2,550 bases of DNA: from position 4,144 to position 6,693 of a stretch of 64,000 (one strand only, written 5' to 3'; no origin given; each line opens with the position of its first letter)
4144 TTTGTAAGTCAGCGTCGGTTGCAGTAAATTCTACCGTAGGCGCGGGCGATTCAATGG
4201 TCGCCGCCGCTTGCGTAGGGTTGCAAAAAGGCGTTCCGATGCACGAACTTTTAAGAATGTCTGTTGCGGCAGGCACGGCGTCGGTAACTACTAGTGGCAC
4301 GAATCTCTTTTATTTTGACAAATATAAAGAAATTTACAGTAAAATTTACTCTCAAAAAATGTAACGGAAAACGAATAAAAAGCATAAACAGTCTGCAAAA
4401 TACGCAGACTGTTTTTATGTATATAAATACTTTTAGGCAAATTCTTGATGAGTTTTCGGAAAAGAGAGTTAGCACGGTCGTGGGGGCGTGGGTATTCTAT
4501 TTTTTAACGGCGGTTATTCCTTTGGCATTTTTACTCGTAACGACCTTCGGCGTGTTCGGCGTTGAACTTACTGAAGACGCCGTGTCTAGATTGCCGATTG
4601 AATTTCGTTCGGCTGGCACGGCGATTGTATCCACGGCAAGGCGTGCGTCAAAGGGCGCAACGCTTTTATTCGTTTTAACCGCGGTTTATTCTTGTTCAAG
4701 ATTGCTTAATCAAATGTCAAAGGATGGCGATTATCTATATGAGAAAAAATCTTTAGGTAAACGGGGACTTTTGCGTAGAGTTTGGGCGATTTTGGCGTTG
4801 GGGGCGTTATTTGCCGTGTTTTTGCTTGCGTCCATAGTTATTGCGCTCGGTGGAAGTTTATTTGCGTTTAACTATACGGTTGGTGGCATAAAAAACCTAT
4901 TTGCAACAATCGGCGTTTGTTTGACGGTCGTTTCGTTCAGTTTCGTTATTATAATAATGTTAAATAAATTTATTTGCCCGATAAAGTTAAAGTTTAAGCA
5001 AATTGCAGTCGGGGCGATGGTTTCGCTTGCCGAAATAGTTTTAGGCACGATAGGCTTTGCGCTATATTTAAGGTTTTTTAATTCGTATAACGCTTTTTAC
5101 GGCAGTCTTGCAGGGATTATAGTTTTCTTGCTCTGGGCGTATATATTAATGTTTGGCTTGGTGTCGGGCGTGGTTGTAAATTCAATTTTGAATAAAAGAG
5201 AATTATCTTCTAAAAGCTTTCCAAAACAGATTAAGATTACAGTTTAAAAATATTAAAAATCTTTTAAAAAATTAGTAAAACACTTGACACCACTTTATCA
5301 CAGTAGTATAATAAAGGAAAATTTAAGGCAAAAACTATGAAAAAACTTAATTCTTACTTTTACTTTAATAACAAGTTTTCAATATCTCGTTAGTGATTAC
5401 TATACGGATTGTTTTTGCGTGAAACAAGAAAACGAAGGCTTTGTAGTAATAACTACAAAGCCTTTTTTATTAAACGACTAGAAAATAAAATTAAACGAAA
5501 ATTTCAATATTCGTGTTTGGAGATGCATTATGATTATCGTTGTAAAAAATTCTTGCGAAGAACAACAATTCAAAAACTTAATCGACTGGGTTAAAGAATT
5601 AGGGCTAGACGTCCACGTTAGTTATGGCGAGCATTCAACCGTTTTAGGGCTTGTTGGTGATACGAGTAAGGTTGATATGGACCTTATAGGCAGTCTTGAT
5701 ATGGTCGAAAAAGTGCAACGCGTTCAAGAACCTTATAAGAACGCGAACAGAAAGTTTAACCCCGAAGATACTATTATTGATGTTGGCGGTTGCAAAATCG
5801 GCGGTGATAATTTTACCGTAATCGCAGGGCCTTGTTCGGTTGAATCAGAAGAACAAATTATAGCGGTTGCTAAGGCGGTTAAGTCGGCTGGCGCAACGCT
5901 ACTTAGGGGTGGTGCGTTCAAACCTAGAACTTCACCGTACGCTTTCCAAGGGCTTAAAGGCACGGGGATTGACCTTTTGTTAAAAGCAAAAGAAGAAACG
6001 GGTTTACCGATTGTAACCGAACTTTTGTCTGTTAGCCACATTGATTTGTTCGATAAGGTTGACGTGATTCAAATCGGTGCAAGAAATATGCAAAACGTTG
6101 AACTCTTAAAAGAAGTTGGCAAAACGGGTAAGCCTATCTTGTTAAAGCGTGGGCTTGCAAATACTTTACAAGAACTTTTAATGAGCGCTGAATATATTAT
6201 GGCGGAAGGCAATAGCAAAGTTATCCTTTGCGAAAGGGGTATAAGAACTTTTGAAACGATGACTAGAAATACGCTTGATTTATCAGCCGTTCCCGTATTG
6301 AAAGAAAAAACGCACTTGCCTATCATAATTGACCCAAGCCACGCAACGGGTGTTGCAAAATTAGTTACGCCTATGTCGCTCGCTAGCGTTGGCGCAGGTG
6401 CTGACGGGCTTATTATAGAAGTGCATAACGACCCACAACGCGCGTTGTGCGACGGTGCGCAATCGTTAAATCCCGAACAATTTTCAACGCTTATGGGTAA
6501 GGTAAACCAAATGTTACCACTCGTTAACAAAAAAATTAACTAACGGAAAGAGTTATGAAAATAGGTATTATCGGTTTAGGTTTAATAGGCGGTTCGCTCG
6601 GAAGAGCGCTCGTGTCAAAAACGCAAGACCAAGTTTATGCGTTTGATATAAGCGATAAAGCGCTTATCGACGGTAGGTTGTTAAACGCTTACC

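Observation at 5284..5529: Tyr/Phe-rich leader ORF plus terminator upstream of the shikimate/aromatic supraoperon: candidate ribosome-mediated attenuator in a Firmicute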

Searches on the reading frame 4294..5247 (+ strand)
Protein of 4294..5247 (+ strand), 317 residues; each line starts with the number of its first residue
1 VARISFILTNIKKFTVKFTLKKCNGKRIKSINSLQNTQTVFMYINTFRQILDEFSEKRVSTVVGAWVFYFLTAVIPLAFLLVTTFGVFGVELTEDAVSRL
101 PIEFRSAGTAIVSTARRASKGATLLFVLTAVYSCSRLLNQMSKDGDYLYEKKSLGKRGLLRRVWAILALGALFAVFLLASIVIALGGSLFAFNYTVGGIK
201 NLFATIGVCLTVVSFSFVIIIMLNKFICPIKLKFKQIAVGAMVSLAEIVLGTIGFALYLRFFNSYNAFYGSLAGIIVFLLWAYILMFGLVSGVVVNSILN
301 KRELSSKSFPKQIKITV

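Call 7: search_protein_families(library=ncbifam, proteins=[window:4294-5247:+])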
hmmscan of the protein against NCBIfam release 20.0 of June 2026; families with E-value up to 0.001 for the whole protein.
window:4294-5247:+ (317 aa): 3 families
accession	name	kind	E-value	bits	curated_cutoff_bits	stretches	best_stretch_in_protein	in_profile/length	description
TIGR00765.1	yihY_not_rbn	subfamily_domain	2.9e-12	46.9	73.15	1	49-301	5-258/259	YihY family inner membrane protein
NF003256.0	PRK04214.1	equivalog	1.1e-10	41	500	1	45-300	18-274/412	ribonuclease BN/unknown domain fusion protein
NF002457.0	PRK01637.1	equivalog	8.8e-10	38.2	307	1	41-303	14-278/295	virulence factor BrkB family protein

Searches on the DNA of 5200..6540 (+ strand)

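Call 4: search_rna_families(source=window, start=5200, end=5600, threshold=evalue, max_evalue=10, show_alignments=3)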
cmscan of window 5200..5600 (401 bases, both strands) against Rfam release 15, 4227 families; matches with E-value up to 10: 13.
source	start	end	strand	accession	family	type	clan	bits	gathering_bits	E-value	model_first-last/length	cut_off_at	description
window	5430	5487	-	RF02618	SSRC34_2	Gene; sRNA;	-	23.1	48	0.14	1-125/125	no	Streptococcus sRNA 34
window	5362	5470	+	RF01859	Phe_leader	Cis-reg; leader;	-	22.5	55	0.17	1-125/125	no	Phenylalanine leader peptide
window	5429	5517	-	RF02390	sau-41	Gene; sRNA;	-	21.1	80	0.52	62-156/156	no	Staphylococcus sRNA sau-41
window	5365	5470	+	RF04182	GibS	Gene; sRNA;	-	18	115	3.8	28-142/142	no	GibS sRNA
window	5390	5503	+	RF03096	RAGATH-19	Gene; sRNA;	-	17.6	85.6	2.1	1-141/141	no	RAGATH-19 RNA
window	5354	5477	+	RF00121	MicC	Gene; sRNA;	-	16.9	90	5.7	1-123/123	no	MicC RNA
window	5366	5472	+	RF02397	sau-5971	Gene; sRNA;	-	15.5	90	3.2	1-96/96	no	Staphylococcus sRNA sau-5971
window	5413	5485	-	RF01264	snR83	Gene; snRNA; snoRNA; HACA-box;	CL00023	15.1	75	0.34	40-130/308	no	Small nucleolar RNA snR83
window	5345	5413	-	RF03199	MIR5271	Gene; miRNA;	-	14.8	90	8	1-78/78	no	MIR5271 microRNA precursor family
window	5371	5465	+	RF04180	BTnc231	Gene; sRNA;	-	14.6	80.4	1.6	1-154/154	no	Bacteroides sRNA BTnc231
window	5255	5318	-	RF03027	RT-6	Gene; sRNA;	-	13.9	46.7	1.9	1-75/75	no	RT-6 RNA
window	5400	5468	+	RF00512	Leu_leader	Cis-reg; leader;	-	13.6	50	4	1-148/148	no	Leucine operon leader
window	5435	5464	+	RF02763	IsrM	Gene; sRNA;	-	8.9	376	3.3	296-325/329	no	IsrM sRNA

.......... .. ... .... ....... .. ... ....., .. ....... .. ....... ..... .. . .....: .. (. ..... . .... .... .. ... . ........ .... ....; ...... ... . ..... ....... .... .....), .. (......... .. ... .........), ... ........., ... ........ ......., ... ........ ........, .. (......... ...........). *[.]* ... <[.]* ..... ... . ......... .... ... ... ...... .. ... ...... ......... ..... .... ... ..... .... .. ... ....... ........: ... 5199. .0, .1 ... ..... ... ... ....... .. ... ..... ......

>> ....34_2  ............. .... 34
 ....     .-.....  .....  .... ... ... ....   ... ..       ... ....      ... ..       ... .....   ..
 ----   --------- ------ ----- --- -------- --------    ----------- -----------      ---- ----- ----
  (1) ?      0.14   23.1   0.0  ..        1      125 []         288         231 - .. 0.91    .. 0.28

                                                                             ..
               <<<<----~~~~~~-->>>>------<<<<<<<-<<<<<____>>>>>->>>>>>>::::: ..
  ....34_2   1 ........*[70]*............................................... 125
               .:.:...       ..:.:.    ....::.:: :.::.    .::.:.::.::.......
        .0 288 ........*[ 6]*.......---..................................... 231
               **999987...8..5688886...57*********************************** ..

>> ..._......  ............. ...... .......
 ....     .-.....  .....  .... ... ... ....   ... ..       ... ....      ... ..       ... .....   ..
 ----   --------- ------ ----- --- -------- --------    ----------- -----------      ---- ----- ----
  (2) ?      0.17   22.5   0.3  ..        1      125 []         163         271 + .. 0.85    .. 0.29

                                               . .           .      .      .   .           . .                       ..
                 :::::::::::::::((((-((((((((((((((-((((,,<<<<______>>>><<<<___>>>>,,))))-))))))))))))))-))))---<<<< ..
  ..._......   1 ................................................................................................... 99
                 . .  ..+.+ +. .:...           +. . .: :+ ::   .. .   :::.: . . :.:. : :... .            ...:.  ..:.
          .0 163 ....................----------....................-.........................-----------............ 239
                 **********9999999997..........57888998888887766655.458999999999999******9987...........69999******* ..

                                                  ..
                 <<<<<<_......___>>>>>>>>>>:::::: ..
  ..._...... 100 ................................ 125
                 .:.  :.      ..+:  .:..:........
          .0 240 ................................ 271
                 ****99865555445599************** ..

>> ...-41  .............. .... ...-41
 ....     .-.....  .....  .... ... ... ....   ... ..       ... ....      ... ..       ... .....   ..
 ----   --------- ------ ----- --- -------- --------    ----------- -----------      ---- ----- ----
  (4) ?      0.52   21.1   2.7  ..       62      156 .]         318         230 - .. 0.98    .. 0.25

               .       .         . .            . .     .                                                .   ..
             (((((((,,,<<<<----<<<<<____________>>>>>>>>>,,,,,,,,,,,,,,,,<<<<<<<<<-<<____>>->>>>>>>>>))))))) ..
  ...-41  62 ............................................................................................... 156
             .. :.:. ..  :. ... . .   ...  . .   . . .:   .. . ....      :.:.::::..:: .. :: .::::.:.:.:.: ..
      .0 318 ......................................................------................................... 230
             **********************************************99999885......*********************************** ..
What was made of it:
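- On Rfam Phe_leader (RF01859): 22.5 bits, E=0.17, with the alignment driven by the terminator (call 4).
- On T-box leader (Rfam RF00230): None at E<=10 in 5200-5600 (call 4).
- Closest known: Escherichia coli pheL-pheA attenuator. Different: There is no sequence or covariance-model membership: 22.5 bits against the 55-bit gathering score, mostly from the terminator (call 4).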

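Call 29: search_rna_families(sources=[L031, L032, L055, L056, L061, L063, L066, L072, L079, L033, L039, L067, L001, L012, L016, L021, L038, L041, L064, L071], threshold=gathering)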
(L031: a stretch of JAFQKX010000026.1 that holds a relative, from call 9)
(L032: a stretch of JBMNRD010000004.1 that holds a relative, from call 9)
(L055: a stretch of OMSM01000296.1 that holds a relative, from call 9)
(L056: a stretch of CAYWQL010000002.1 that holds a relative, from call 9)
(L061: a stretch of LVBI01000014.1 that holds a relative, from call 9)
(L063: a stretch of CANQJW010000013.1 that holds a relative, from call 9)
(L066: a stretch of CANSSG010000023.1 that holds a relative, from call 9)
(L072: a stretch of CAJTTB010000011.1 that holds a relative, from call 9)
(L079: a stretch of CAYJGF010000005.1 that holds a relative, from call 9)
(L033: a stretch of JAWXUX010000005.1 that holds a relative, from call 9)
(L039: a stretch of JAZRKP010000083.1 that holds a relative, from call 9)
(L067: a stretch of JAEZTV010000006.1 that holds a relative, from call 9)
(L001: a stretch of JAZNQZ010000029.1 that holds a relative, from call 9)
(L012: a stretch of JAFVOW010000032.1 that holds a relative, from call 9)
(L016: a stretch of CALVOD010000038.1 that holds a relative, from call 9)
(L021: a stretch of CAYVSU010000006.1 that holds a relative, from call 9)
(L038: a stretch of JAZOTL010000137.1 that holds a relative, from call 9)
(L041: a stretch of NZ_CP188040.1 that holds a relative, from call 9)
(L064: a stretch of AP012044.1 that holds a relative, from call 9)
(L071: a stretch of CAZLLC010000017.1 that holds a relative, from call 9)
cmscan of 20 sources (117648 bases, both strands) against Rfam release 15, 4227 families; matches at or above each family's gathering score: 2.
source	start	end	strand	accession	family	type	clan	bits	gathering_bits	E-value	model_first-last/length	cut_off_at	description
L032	4911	5102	+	RF01854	Bacteria_large_SRP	Gene;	CL00003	110.3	60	5.6e-16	1-256/256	no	Bacterial large signal recognition particle RNA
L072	1246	1319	-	RF00005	tRNA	Gene; tRNA;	CL00001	67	29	3.8e-12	1-71/71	no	tRNA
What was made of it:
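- On T-box leader (Rfam RF00230): None in 20 related loci (call 29).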

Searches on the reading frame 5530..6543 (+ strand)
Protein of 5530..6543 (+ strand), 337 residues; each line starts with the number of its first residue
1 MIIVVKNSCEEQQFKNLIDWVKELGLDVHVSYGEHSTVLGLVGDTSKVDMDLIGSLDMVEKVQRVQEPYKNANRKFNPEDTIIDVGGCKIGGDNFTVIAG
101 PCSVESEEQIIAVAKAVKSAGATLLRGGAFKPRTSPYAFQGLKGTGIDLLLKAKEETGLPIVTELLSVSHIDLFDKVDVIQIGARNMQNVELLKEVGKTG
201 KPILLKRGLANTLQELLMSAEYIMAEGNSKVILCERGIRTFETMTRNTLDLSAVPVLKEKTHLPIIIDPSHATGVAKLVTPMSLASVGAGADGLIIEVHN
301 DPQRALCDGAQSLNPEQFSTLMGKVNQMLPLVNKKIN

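Call 7: search_protein_families(library=ncbifam, proteins=[window:5530-6543:+])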
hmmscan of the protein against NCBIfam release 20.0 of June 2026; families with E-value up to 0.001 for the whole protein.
window:5530-6543:+ (337 aa): 10 families
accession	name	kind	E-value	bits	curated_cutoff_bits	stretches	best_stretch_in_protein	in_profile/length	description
NF006421.0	PRK08673.1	subfamily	4.2e-149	496.3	335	1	1-336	1-337/338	3-deoxy-7-phosphoheptulonate synthase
TIGR01361.1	DAHP_synth_Bsub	equivalog_domain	1.3e-117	391.8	267.75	1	72-327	3-259/260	3-deoxy-7-phosphoheptulonate synthase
NF009933.0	PRK13396.1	subfamily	1.8e-117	392.3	486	1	1-333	1-342/352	3-deoxy-7-phosphoheptulonate synthase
NF009239.0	PRK12595.1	equivalog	1.9e-105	352.8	279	1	72-332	96-357/360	bifunctional 3-deoxy-7-phosphoheptulonate synthase/chorismate mutase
NF041229.1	BagF_FevY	exception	2.4e-102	342.6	700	1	18-321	14-318/340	phospho-2-dehydro-3-deoxyheptonate aldolase BagF/FevY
TIGR01362.1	KDO8P_synth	equivalog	3.6e-32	111.5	314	1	94-329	2-253/258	3-deoxy-8-phosphooctulonate synthase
NF003543.0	PRK05198.1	equivalog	1.1e-31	109.9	242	1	89-331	11-270/273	3-deoxy-8-phosphooctulonate synthase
NF009109.0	PRK12457.1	equivalog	2.6e-18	66.3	457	1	138-333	66-273/281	3-deoxy-8-phosphooctulonate synthase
TIGR03586.1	PseI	equivalog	3.6e-09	36.3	340.25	1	155-327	87-252/327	pseudaminic acid synthase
TIGR03569.1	NeuB_NnaB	equivalog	1.7e-06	27.3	399.65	1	171-329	102-255/329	N-acetylneuraminate synthase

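Call 9: find_related_loci(query=window:5530-6540:+, collection=genome_contigs, flank=2500)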
Query window:5530-6540:+ (337 aa) in genome_contigs; peptide patterns used: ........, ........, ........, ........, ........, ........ (x = any residue, [..] = any of these).
600 stretches matched a pattern (row limit reached: there are more); 590 encode a relative of the query (tblastn E <= 1e-3); the best 80 are kept; 80 distinct loci.
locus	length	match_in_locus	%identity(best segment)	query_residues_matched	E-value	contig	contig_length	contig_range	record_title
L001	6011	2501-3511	86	1-337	0e+0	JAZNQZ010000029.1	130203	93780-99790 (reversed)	MAG: Christensenellaceae bacterium isolate T1900044822_TS20190288.MAGScoT_cleanbin_000007 SGB_2846_k141_900138, whole ge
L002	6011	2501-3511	85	1-337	0e+0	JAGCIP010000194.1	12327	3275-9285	MAG: Clostridia bacterium isolate RGIG9825 Yak_Rectum-1__c857543, whole genome shotgun sequence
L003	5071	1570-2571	86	1-334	0e+0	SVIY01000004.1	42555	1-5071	MAG: Clostridiales bacterium isolate SIG421 NODE_20006_length_42555_cov_1.506317, whole genome shotgun sequence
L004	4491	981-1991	88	1-337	0e+0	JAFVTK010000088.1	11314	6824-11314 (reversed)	MAG: Clostridia bacterium isolate RGIG5378 Sheep_Colon-3__c541496, whole genome shotgun sequence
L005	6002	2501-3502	85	1-334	0e+0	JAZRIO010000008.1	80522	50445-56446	MAG: Christensenellaceae bacterium isolate T1900045474_YK20190167.MAGScoT_cleanbin_000011 SGB_7251_k141_1592389, whole g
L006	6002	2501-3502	84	1-334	0e+0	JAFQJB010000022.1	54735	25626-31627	MAG: Clostridia bacterium isolate RGIG1865 Goat_Cecum-6__c711345, whole genome shotgun sequence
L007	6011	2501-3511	80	1-337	0e+0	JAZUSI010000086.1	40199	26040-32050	MAG: Christensenellaceae bacterium isolate T1900044846_TS20190312.MAGScoT_cleanbin_000019 SGB_2978_k141_1131023, whole g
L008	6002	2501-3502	82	1-334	0e+0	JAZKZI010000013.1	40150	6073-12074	MAG: Christensenellaceae bacterium isolate T1900045090_TC20190084.MAGScoT_cleanbin_000006 SGB_4700_k141_334519, whole ge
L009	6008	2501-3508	81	1-336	0e+0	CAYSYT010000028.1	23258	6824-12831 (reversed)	MAG TPA_asm: uncultured Christensenella sp. isolate SRP350583_co2_471 genome assembly, contig: NODE_3057_length_23258_co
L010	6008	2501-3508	82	1-336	0e+0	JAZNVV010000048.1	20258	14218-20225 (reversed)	MAG: Christensenellaceae bacterium isolate T1900044788_TS20190254.MAGScoT_cleanbin_000010 SGB_2623_k141_487702, whole ge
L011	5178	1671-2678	80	1-336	0e+0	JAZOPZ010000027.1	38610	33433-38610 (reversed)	MAG: Christensenellaceae bacterium isolate T1900045570_YK20190264.MAGScoT_cleanbin_000013 SGB_7972_k141_2405865, whole g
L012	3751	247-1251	71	1-335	3e-172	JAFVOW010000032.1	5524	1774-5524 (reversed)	MAG: Clostridia bacterium isolate RGIG5260 Sheep_Colon-1__c169470, whole genome shotgun sequence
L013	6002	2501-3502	72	1-334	3e-167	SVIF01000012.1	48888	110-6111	MAG: Clostridiales bacterium isolate SIG402 NODE_16469_length_48888_cov_1.872767, whole genome shotgun sequence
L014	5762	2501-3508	69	1-336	3e-164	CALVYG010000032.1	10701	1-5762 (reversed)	MAG: uncultured Clostridia bacterium isolate BRZ_LD__bin84 genome assembly, contig: BRZ_LD__NODE_5695_length_10701_cov_5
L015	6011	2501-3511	72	1-337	6e-162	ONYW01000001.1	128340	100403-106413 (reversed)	uncultured Clostridiales bacterium isolate RUG767 genome assembly, contig: scaffold_121, whole genome shotgun sequence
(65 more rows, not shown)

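Call 46: search_protein_families(library=pfam, proteins=[window:5530-6543:+], max_evalue=0.01)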
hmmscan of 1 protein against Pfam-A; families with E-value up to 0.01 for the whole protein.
window:5530-6543:+ (337 aa): 3 families
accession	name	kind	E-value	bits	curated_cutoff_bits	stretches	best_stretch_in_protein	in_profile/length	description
PF00793.26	DAHP_synth_1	-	2.5e-77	259.8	25.5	1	87-328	9-264/270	DAHP synthetase I family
PF18152.6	DAHP_snth_FXD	-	2.7e-23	82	27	1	1-67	1-67/67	DAHP synthase ferredoxin-like domain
PF03102.20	NeuB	-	1.1e-09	38.5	22.1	1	152-328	63-232/241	NeuB family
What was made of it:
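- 5530..13514 (+): Regulated operon: aroF (DAHP synthase with FXD regulatory domain), tyrA, aroB, aroA, aroC, pheA (CM-PDT), aroE-aroK, aroQ. Pfam PF18152 plus PF00793 (call 46).
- Checked: AroF carries the N-terminal ferredoxin-like regulatory domain PF18152 at residues 1-67 (call 46).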

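Call 47: search_solved_structures(query=window:5530-6540:+, max_evalue=1e-20)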
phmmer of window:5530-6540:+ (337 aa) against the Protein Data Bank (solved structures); distinct sequences matched with E-value up to 1e-20: 10.
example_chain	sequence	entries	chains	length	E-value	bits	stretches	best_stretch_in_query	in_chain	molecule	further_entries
4grs_A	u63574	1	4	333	1.4e-108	366.3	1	1-324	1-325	Phospho-2-dehydro-3-deoxyheptonate aldolase, 2-dehydro-3-deoxyphosphoheptonate aldolase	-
1rzm_A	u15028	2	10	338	3.1e-104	352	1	1-337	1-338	Phospho-2-dehydro-3-deoxyheptonate aldolase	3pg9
1vr6_A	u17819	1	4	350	3.5e-104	351.9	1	1-337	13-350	Phospho-2-dehydro-3-deoxyheptonate aldolase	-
1vs1_A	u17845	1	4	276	1.9e-91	310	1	77-325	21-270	3-deoxy-7-phosphoheptulonate synthase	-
3pg8_A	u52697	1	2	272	3.5e-88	299.3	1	72-337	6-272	Phospho-2-dehydro-3-deoxyheptonate aldolase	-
1zco_A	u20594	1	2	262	2.8e-86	293.1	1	78-324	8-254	2-dehydro-3-deoxyphosphoheptonate aldolase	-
4c1k_A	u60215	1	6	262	7.7e-86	291.6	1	78-324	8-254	2-DEHYDRO-3-DEOXYPHOSPHOHEPTONATE ALDOLASE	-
5j6f_A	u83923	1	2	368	8.4e-86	291.5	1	72-326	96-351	3-deoxy-D-arabino-heptulosonate 7-phosphate synthase, chorismate mutase-isozyme 3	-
4c1l_A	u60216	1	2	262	5.3e-85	288.9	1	78-324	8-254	2-dehydro-3-deoxyphosphoheptonate aldolase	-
3nvt_A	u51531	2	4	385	4.5e-83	282.5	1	72-321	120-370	3-deoxy-D-arabino-heptulosonate 7-phosphate synthase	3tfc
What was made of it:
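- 5530..13514 (+): Full-length match to Thermotoga maritima DAHP synthase 1rzm/3pg9 (call 47).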
